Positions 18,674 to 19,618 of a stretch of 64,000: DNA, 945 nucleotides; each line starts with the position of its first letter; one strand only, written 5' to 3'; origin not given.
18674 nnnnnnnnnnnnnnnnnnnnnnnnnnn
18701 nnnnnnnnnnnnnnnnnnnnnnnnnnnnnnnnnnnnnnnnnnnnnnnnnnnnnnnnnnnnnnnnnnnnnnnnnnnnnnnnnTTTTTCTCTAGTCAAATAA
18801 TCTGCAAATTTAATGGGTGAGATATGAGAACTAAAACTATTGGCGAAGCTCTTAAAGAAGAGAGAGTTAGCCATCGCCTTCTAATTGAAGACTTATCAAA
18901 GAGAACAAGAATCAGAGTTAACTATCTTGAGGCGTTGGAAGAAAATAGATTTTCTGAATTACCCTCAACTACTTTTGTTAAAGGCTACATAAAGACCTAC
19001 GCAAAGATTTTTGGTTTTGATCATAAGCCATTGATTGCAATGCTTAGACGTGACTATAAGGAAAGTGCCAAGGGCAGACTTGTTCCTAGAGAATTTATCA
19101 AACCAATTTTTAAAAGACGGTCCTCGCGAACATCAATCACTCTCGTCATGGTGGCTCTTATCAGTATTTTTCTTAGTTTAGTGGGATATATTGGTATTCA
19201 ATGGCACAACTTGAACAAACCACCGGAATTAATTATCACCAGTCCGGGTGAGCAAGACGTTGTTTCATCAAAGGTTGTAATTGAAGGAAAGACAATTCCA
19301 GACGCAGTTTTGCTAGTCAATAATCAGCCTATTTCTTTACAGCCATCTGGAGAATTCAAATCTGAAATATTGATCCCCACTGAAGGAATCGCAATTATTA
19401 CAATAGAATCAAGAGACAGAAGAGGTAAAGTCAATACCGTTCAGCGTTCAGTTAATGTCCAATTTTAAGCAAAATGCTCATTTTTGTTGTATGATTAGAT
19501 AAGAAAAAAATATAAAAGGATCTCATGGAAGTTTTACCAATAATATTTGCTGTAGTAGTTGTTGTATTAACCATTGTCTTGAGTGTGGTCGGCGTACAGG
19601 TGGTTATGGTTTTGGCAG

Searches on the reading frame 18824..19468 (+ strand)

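Call 12: search_protein_families(library=pfam, proteins=[window:18824-19468:+], max_evalue=0.01)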
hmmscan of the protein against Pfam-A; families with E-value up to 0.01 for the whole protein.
window:18824-19468:+ (214 aa): 3 families
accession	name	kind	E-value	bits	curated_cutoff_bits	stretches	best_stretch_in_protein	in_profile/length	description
PF13413.12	HTH_25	-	5.3e-20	71.4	24.6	1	10-69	2-61/62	Helix-turn-helix domain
PF09136.16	Glucodextran_B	-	3.1e-07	30.6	27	1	134-213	1-82/83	Glucodextranase, domain B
PF12844.13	HTH_19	-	1.7e-06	28.3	30.2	1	7-71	1-59/64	Helix-turn-helix domain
